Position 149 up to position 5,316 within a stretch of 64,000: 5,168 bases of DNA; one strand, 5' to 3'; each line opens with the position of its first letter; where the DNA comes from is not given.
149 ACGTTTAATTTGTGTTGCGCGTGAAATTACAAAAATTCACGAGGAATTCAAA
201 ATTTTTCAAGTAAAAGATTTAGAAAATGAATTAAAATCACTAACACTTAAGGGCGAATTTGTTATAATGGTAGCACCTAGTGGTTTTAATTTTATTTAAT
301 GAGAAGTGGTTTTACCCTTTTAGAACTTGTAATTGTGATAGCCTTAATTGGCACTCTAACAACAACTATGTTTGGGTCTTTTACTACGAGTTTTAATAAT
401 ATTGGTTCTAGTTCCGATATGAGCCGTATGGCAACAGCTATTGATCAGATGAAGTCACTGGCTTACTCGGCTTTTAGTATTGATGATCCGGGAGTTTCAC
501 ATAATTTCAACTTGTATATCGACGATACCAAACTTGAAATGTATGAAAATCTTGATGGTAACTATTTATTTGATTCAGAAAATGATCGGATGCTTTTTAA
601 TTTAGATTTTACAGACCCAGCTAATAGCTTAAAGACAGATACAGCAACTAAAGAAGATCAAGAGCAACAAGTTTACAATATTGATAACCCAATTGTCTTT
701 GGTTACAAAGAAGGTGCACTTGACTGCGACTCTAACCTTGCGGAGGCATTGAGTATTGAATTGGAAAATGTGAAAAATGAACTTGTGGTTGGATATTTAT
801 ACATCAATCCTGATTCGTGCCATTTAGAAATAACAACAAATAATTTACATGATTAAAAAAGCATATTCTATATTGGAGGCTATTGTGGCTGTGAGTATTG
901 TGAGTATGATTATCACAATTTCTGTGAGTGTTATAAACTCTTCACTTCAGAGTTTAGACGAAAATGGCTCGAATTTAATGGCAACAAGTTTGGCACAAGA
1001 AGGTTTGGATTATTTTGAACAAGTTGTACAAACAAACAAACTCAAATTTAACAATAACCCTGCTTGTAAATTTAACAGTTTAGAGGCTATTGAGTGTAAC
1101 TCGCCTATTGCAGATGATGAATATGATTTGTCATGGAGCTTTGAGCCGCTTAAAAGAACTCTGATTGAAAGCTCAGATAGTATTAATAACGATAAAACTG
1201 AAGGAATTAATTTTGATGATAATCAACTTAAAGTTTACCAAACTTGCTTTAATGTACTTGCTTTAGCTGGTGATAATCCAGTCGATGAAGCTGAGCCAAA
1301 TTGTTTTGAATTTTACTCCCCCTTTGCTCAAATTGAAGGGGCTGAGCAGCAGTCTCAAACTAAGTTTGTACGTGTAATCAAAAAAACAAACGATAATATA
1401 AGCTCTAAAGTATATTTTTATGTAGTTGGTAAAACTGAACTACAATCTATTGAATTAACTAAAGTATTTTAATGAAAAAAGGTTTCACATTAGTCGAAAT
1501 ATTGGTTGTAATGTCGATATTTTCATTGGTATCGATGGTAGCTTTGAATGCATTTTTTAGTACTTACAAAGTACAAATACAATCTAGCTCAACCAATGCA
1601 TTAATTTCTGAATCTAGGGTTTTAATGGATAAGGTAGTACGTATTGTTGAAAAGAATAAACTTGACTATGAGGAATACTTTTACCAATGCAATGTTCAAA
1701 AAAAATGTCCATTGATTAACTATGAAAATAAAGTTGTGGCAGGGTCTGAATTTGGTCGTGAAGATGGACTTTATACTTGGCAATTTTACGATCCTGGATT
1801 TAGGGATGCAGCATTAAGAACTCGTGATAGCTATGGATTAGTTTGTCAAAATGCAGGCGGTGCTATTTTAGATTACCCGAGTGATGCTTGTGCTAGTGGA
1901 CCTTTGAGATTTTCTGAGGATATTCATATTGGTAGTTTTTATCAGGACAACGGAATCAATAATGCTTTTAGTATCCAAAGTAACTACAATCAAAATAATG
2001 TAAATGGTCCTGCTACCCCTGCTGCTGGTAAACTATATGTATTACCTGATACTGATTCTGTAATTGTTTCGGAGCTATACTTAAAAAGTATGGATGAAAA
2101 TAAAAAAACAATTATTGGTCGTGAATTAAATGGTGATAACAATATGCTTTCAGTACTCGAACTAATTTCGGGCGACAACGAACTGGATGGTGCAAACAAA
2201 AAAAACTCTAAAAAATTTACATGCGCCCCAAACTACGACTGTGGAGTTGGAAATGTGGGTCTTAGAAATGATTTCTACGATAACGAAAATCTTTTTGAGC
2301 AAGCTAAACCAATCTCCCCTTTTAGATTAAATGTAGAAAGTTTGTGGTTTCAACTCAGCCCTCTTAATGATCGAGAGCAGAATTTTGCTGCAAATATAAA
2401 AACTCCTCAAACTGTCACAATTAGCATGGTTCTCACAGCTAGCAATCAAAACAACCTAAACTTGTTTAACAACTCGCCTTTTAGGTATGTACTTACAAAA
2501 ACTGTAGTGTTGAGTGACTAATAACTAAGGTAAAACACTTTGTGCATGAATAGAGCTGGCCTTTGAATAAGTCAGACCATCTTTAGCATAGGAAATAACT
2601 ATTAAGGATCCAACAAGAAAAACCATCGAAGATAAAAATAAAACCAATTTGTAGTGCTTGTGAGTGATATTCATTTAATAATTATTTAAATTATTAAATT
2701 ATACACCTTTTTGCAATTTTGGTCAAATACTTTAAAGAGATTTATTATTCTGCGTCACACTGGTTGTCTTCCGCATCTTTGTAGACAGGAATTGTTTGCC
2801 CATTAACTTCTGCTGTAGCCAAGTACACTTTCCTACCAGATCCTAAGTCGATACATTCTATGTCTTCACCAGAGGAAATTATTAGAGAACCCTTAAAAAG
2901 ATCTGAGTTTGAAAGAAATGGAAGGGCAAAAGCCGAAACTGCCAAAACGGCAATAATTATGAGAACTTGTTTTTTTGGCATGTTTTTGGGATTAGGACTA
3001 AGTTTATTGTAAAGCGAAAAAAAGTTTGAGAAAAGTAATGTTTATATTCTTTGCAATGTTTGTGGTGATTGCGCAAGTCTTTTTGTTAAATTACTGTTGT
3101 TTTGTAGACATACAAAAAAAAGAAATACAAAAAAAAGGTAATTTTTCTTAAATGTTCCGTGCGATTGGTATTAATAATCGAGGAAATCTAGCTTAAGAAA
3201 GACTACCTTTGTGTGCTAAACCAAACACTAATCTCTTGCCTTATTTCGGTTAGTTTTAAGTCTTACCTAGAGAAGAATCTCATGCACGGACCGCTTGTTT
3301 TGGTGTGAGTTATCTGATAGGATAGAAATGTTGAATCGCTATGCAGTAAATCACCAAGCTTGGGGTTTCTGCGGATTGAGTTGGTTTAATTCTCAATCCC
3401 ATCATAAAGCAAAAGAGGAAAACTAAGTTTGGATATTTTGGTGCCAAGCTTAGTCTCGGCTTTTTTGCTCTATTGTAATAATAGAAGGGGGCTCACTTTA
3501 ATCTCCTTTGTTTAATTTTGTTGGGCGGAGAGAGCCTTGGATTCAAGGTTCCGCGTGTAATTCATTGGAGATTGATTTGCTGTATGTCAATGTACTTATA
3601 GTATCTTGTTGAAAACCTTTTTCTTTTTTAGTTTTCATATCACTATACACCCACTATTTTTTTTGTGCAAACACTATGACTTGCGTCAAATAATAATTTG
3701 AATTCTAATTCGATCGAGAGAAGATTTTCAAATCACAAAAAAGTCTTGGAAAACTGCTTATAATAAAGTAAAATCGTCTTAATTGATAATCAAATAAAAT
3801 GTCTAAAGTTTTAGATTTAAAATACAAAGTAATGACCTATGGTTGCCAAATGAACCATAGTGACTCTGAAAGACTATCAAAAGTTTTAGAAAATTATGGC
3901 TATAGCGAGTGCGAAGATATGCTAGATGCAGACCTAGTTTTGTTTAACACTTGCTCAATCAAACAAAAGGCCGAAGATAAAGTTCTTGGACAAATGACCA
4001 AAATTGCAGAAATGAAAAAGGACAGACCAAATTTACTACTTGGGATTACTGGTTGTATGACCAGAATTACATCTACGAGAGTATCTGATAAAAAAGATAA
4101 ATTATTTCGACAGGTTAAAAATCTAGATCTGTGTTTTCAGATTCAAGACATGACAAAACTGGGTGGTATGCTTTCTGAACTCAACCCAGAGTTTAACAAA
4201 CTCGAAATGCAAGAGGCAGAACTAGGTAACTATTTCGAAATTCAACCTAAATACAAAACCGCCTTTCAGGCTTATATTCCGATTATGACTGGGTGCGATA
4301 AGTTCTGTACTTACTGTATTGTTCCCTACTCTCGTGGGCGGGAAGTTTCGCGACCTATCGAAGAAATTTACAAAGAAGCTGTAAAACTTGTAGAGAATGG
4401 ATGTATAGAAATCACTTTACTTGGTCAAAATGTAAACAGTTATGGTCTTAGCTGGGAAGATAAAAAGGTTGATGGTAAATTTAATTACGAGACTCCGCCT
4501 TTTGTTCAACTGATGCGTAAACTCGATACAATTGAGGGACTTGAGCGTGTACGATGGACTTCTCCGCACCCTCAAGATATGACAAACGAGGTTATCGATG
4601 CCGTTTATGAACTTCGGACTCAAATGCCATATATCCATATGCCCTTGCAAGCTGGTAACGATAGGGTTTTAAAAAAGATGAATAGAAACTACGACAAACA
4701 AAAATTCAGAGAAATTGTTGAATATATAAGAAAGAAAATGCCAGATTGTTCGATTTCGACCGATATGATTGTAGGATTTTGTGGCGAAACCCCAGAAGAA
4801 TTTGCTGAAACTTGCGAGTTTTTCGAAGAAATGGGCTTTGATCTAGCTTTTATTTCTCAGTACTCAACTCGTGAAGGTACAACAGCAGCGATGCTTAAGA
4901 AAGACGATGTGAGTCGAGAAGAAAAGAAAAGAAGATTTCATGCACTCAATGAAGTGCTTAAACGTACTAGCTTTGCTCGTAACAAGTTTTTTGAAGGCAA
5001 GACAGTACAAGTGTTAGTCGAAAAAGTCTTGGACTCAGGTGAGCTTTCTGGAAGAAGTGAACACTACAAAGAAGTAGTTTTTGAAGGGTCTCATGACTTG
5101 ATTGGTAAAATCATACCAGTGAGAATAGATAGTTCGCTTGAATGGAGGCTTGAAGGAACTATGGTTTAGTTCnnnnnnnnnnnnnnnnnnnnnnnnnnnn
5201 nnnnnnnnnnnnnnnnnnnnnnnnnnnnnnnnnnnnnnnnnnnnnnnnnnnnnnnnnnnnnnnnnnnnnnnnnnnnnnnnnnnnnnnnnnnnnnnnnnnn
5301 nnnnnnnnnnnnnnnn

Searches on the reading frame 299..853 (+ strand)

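Call 84: search_protein_families(library=pfam, proteins=[window:299-853:+], max_evalue=0.001)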
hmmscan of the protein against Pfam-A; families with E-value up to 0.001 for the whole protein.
window:299-853:+ (185 aa): 1 family
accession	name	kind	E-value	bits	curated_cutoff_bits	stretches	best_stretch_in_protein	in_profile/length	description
PF07963.17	N_methyl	-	0.00017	21.5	21.2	1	2-23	4-25/27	Prokaryotic N-terminal methylation motif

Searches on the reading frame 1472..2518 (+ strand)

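Call 84: search_protein_families(library=pfam, proteins=[window:1472-2518:+], max_evalue=0.001)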
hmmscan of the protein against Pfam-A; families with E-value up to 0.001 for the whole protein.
window:1472-2518:+ (349 aa): 1 family
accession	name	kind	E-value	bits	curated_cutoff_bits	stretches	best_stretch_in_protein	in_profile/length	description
PF07963.17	N_methyl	-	9e-07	28.7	21.2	1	2-25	4-27/27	Prokaryotic N-terminal methylation motif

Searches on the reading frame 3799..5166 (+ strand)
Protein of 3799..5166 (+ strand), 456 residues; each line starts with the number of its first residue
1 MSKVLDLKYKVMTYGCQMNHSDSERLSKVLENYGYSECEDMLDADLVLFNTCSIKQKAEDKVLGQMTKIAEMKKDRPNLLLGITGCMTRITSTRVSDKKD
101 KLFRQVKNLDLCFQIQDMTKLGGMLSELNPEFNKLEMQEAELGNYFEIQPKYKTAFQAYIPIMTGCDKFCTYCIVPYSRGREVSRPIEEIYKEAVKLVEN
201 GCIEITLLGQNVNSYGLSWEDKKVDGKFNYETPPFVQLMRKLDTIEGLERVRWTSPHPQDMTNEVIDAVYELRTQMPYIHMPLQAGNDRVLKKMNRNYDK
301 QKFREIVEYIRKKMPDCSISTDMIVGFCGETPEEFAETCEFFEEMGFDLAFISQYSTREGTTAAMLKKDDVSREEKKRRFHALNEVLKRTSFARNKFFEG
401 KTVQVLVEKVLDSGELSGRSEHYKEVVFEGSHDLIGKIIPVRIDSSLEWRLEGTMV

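Call 84: search_protein_families(library=pfam, proteins=[window:3799-5166:+], max_evalue=0.001)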
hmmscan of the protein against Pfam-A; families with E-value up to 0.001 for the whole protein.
window:3799-5166:+ (456 aa): 4 families
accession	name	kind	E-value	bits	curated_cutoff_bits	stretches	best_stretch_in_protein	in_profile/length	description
PF04055.27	Radical_SAM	-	1e-27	97.8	29.5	1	160-341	1-165/166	Radical SAM superfamily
PF00919.26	UPF0004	-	4.7e-24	84.7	27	1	8-100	1-91/98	Uncharacterized protein family UPF0004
PF01938.26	TRAM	-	7.3e-09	35.8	21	1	397-456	2-61/61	TRAM domain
PF18693.7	TRAM_2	-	0.00073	20.1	27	0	400-456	2-63/63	TRAM domain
